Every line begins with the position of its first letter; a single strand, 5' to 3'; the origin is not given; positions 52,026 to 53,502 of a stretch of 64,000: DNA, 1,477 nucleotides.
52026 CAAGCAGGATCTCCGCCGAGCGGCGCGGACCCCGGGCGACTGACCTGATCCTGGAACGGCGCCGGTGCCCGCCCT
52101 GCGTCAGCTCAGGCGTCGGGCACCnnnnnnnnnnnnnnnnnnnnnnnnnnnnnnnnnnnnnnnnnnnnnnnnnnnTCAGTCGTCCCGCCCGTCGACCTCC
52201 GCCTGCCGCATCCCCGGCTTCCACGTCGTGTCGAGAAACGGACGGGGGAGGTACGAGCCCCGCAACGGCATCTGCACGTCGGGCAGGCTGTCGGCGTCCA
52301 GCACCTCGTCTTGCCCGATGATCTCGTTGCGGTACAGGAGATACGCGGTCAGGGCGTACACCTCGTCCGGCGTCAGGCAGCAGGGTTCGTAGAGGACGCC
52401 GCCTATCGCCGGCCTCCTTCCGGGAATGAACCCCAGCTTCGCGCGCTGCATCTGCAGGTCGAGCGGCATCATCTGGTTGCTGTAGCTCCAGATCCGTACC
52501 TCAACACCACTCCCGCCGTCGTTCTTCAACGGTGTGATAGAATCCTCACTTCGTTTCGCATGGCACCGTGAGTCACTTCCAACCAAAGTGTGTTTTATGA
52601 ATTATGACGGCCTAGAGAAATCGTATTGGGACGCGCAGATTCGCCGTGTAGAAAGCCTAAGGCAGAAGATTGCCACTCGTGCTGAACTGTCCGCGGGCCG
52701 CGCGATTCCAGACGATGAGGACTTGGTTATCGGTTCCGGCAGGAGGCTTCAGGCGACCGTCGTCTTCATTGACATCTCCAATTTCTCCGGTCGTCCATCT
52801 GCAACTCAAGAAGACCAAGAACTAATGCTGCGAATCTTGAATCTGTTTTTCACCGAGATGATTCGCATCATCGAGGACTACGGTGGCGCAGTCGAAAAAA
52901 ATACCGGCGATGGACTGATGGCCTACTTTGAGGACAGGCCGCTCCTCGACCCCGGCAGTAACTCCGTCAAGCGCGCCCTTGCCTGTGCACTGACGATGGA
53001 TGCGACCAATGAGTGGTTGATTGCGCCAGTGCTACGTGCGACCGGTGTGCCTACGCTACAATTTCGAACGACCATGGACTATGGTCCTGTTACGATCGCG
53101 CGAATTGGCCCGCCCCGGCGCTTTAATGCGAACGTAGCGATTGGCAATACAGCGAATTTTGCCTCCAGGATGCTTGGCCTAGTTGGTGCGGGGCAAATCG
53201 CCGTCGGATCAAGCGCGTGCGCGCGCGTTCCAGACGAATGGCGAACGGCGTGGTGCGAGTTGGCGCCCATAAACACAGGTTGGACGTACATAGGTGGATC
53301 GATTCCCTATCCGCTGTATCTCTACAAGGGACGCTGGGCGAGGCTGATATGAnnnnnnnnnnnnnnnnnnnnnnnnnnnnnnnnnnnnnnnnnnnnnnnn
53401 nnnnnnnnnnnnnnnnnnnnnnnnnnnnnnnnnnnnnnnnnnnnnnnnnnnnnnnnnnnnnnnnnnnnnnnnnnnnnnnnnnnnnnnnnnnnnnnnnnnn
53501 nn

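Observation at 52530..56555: ~4 kb low-GC island inserted between a DUF1552 gene and a beheaded cytochrome c gene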

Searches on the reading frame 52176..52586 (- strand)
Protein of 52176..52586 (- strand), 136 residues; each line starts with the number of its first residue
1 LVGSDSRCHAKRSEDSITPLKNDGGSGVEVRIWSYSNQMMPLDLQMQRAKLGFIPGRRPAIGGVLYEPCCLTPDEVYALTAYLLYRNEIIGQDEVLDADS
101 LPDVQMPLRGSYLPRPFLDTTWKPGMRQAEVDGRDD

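Call 3: search_protein_families(library=pfam, proteins=[window:52176-52586:-], max_evalue=0.01)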
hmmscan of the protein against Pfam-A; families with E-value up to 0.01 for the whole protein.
window:52176-52586:- (136 aa): 0 families

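Call 4: search_protein_families(library=padloc, proteins=[window:52176-52586:-], max_evalue=0.01)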
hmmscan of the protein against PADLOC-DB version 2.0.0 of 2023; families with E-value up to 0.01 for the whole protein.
window:52176-52586:- (136 aa): 0 families

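Call 11: search_protein_families(library=phrogs, proteins=[window:52176-52586:-], max_evalue=0.1)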
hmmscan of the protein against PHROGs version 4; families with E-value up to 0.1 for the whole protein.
window:52176-52586:- (136 aa): 0 families

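Call 12: search_solved_structures(query=window:52176-52586:-, max_evalue=10, show_alignments=3)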
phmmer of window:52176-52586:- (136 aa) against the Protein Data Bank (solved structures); distinct sequences matched with E-value up to 10: 6.
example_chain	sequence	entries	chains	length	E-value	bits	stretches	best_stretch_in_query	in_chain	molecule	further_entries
2xts_B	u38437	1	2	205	0.0052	20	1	70-115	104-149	CYTOCHROME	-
5oug_A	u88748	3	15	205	0.47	13.6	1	17-66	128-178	Humanized alpha-AChBP | Acetylcholine binding protein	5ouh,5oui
4hqp_A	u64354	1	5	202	0.48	13.6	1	17-66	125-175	Alpha7 nicotinic receptor chimera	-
5afm_B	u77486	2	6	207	0.49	13.6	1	17-66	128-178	ACETYLCHOLINE-BINDING PROTEIN, NEURONAL ACETYLCHOLINE RECEPTOR SUBUNIT ALPHA-7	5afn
3sq6_A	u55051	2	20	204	0.5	13.6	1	17-66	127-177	Neuronal acetylcholine receptor subunit alpha-7, Acetylcholine-binding protein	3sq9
5afh_A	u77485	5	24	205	0.5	13.5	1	17-66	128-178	ACETYLCHOLINE-BINDING PROTEIN, NEURONAL ACETYLCHOLINE RECEPTOR SUBUNIT ALPHA-7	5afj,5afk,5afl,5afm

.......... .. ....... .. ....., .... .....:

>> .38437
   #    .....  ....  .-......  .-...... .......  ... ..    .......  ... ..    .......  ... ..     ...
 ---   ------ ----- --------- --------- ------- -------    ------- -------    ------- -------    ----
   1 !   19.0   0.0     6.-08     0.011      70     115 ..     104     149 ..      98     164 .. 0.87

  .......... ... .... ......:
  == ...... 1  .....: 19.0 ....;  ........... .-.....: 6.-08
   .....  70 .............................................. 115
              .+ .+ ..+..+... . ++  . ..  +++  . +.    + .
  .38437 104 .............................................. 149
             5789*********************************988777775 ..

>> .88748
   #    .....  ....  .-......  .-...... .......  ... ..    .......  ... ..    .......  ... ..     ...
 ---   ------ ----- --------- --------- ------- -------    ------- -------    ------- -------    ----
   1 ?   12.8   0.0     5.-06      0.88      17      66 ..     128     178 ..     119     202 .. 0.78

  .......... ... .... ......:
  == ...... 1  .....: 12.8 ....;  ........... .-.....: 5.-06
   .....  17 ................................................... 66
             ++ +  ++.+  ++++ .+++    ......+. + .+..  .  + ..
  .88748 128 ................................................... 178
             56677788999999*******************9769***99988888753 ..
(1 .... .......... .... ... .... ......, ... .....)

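Call 13: search_protein_families(library=ncbifam, proteins=[window:52176-52586:-], max_evalue=0.1)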
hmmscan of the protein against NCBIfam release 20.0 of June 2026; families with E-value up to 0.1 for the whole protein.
window:52176-52586:- (136 aa): 0 families

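Call 76: find_homologous_proteins(query=window:52176-52586:-, max_evalue=0.001)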
Query window:52176-52586:- (136 aa): 108 proteins with E <= 0.001 among 162 candidates.
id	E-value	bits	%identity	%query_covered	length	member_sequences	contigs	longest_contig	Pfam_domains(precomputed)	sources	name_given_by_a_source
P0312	5.9e-60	219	100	72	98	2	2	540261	-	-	-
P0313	7.6e-57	209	88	77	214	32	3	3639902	-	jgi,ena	jgi:cytochrome c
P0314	2.6e-54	201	84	77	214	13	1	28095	PF00034.27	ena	-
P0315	2.5e-53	198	83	77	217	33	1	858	-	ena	-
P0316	1.8e-52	195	82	77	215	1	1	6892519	PF00034.27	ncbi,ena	-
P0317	1.3e-51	192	82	77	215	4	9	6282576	PF00034.27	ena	-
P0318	3.1e-51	191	65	96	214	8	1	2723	PF00034.27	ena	-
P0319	3.1e-51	191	81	76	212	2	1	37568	PF00034.27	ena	-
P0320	3.1e-51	191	81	76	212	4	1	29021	PF00034.27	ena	-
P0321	8.2e-51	190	81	76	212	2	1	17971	PF00034.27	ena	-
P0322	4.0e-50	187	78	77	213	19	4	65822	-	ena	-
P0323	4.5e-50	187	81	77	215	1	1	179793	PF00034.27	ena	-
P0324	1.2e-49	186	81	77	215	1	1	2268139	PF00034.27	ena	-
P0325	4.9e-49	184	79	77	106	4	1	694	-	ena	-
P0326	1.0e-47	180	60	96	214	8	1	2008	PF00034.27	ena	-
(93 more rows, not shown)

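Call 77: find_encoding_contigs(protein=P0313, flank=8000, max_places=3)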
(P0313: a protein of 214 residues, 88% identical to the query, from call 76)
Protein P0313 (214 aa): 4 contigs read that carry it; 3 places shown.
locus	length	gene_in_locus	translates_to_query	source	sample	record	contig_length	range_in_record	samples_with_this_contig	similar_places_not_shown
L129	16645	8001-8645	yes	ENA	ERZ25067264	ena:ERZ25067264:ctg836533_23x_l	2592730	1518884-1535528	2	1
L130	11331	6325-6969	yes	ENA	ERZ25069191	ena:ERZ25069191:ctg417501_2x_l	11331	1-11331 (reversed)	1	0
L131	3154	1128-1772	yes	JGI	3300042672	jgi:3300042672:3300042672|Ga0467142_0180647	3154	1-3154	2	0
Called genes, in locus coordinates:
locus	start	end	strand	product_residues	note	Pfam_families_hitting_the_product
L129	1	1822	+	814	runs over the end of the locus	PF13442:Cytochrome_CBB3 (faint), PF07626:PSD3, PF07637:PSD5, PF07631:PSD4, PF07627:PSCyt3, PF07624:PSD2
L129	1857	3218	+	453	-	PF07586:HXXSHH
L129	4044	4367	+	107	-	PF01442:Apolipoprotein (weak)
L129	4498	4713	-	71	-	-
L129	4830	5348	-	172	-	-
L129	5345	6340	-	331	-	-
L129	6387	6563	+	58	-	-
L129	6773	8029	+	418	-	PF00174:Oxidored_molyb, PF03404:Mo-co_dimer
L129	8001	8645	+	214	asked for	-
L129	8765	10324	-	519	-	PF03806:ABG_transport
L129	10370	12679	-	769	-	PF19313:DUF5916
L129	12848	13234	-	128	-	PF01850:PIN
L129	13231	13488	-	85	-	PF07704:PSK_trans_fac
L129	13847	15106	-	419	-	PF03033:Glyco_transf_28, PF00201:UDPGT, PF06722:EryCIII-like_C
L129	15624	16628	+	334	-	-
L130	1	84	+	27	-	?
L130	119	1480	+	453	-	PF07586:HXXSHH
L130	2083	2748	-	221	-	-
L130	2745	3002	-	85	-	-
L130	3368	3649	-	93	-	-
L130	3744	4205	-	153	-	-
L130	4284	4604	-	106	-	-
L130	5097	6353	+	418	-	PF00174:Oxidored_molyb, PF03404:Mo-co_dimer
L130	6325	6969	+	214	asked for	-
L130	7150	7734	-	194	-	PF02667:SCFA_trans (weak), PF03806:ABG_transport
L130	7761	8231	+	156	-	-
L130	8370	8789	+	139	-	-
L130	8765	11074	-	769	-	PF19313:DUF5916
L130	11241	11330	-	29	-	?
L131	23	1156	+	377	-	PF00174:Oxidored_molyb, PF03404:Mo-co_dimer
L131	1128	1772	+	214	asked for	-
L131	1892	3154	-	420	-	PF03606:DcuC, PF03806:ABG_transport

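Call 78: find_encoding_contigs(protein=P0316, flank=8000, max_places=2)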
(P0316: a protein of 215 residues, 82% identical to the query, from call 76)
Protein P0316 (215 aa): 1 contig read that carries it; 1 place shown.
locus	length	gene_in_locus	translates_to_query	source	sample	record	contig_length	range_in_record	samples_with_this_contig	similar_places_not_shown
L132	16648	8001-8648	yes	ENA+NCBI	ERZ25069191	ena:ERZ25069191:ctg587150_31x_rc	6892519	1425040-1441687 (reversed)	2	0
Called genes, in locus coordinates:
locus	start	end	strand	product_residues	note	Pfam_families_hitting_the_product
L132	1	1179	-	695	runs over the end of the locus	PF20091:Abhydrolase_10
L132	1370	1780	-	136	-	-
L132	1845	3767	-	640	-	PF01011:PQQ, PF13360:PQQ_2 (faint)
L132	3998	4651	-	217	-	PF11138:DUF2911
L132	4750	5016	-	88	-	-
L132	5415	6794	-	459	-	PF05598:DUF772, PF01609:DDE_Tnp_1, PF13751:DDE_Tnp_1_6 (weak)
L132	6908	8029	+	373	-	PF00174:Oxidored_molyb, PF03404:Mo-co_dimer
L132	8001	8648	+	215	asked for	PF00034:Cytochrom_C (faint)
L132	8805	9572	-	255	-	PF02613:Nitrate_red_del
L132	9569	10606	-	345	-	PF04976:DmsC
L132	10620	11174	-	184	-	PF12797:Fer4_2 (weak), PF13237:Fer4_10 (faint), PF14697:Fer4_21 (faint), PF00037:Fer4 (faint), PF12838:Fer4_7 (weak), PF13247:Fer4_11, PF12838:Fer4_7 (weak), PF12837:Fer4_6 (weak), +1 more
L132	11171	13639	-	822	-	PF10518:TAT_signal (weak), PF00384:Molybdopterin, PF01568:Molydop_binding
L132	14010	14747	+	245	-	-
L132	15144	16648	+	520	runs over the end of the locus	PF16655:PhoD_N, PF09423:PhoD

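Call 80: search_protein_families(library=padloc, proteins=[L129:4830-5348:-, L129:5345-6340:-, L129:4044-4367:+, L129:4498-4713:-, L130:2083-2748:-, L130:2745-3002:-, L130:3368-3649:-, L130:3744-4205:-, L130:4284-4604:-], max_evalue=0.01)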
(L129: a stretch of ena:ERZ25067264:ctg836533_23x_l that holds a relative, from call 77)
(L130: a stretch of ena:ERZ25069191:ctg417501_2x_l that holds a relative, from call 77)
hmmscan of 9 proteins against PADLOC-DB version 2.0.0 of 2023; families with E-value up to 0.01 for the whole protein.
L129:4830-5348:- (172 aa): 0 families

L129:5345-6340:- (331 aa): 1 family
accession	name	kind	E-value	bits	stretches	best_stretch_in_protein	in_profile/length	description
PDLC02306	AbiEii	-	3.6e-05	21.5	1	173-285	38-153/280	AbiEii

L129:4044-4367:+ (107 aa): 0 families

L129:4498-4713:- (71 aa): 0 families

L130:2083-2748:- (221 aa): 0 families

L130:2745-3002:- (85 aa): 0 families

L130:3368-3649:- (93 aa): 0 families

L130:3744-4205:- (153 aa): 2 families
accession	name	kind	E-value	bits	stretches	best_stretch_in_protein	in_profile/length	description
PDLC02306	AbiEii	-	0.00046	17.9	1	27-63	38-74/280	AbiEii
PDLC02288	AbiEii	-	0.0013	15.7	1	14-73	37-99/294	AbiEii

L130:4284-4604:- (106 aa): 0 families

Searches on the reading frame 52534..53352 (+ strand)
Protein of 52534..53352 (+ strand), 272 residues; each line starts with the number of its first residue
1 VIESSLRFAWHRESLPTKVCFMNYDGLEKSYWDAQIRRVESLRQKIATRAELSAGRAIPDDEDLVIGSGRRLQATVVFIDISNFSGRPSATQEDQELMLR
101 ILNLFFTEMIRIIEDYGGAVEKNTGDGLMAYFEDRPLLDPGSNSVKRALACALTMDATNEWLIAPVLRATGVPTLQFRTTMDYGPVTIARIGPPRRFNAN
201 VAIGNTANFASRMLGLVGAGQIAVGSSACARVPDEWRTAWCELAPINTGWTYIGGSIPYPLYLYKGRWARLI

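Call 3: search_protein_families(library=pfam, proteins=[window:52534-53352:+], max_evalue=0.01)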
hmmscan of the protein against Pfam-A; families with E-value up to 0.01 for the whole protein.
window:52534-53352:+ (272 aa): 1 family
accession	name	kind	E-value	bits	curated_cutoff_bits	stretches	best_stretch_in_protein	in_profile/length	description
PF00211.25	Guanylate_cyc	-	4.4e-08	33.4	21.9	1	73-229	8-152/183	Adenylate and Guanylate cyclase catalytic domain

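Call 4: search_protein_families(library=padloc, proteins=[window:52534-53352:+], max_evalue=0.01)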
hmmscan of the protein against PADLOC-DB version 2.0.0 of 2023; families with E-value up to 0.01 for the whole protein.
window:52534-53352:+ (272 aa): 13 families
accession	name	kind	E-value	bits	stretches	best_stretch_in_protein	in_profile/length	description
PDLC02367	PycC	-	2e-19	67.9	1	45-234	14-194/226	-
PDLC02370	PycC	-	9.6e-13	46.2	1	75-185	83-189/340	-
PDLC00766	PycC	-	2.4e-12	44.8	1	46-230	15-193/232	Pycsar cyclase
PDLC00734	PycC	-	4.6e-10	37.1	1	73-212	189-319/374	Pycsar cyclase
PDLC02366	PycC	-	9.4e-10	36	1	62-239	266-440/486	-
PDLC02369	PycC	-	5.3e-08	30.7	1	74-241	47-200/248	-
PDLC02368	PycC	-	6.8e-08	30.4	1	43-216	14-181/234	-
PDLC00763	PycC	-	7.2e-08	30.1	1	39-241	15-216/268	Pycsar cyclase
PDLC00764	PycC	-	9.6e-08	29.3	1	75-185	96-204/449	Pycsar cyclase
PDLC00765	PycC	-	8.7e-07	26.4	1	49-228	233-408/477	Pycsar cyclase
PDLC00762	PycC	-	6.4e-06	23.3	1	63-239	272-452/508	Pycsar cyclase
PDLC00761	PycC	-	0.00033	17.6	1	59-185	91-213/438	Pycsar cyclase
PDLC00767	PycC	-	0.00084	16.8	1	94-184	111-199/337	Pycsar cyclase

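Call 13: search_protein_families(library=ncbifam, proteins=[window:52597-53352:+], max_evalue=0.1)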
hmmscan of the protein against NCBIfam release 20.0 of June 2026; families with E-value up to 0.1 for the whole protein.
window:52597-53352:+ (251 aa): 1 family
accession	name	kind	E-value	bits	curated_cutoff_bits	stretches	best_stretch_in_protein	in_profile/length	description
TIGR03903.1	TOMM_kin_cyc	equivalog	0.0032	15.3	705.75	1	47-208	284-433/1267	TOMM system kinase/cyclase fusion protein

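Call 99: search_solved_structures(query=window:52597-53352:+, max_evalue=0.01, show_alignments=2)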
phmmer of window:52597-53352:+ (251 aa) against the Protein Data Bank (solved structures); distinct sequences matched with E-value up to 0.01: 15.
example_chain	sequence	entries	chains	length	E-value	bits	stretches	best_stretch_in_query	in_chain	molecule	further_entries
1wc0_A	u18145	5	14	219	3.1e-11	46.3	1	53-215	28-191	ADENYLATE CYCLASE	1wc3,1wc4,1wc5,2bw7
1wc1_A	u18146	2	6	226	3.2e-11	46.2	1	53-215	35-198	ADENYLATE CYCLASE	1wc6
3r5g_A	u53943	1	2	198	4.6e-11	45.7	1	49-211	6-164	CyaB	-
6fht_A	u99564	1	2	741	2.1e-10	43.6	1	38-209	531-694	Bacteriophytochrome,Adenylate cyclase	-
2w01_A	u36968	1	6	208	4.4e-10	42.5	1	48-210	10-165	ADENYLATE CYCLASE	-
4p2f_A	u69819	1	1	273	1.5e-06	30.9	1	37-215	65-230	Adenylate cyclase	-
4p2m_A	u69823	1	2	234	2.2e-06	30.4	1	39-215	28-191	Adenylate cyclase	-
4p2x_A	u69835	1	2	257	2.4e-06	30.2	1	35-215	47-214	Adenylate cyclase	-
7yz9_A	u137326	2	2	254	2.4e-06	30.2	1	36-215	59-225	Adenylate cyclase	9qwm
7yzi_A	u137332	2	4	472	9.7e-06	28.3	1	37-215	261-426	Adenylate cyclase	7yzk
1yk9_A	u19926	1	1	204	1.5e-05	27.7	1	52-215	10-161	Adenylate cyclase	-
7r65_A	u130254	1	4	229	3.3e-05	26.5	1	30-198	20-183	Adenylate/guanylate cyclase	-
5oyh_A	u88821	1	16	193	0.00013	24.6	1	53-218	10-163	Nucleotide cyclase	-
6sir_A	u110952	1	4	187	0.00028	23.5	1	53-218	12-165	Nucleotide cyclase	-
5o5k_A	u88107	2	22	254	0.00035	23.2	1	50-215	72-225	Adenylate cyclase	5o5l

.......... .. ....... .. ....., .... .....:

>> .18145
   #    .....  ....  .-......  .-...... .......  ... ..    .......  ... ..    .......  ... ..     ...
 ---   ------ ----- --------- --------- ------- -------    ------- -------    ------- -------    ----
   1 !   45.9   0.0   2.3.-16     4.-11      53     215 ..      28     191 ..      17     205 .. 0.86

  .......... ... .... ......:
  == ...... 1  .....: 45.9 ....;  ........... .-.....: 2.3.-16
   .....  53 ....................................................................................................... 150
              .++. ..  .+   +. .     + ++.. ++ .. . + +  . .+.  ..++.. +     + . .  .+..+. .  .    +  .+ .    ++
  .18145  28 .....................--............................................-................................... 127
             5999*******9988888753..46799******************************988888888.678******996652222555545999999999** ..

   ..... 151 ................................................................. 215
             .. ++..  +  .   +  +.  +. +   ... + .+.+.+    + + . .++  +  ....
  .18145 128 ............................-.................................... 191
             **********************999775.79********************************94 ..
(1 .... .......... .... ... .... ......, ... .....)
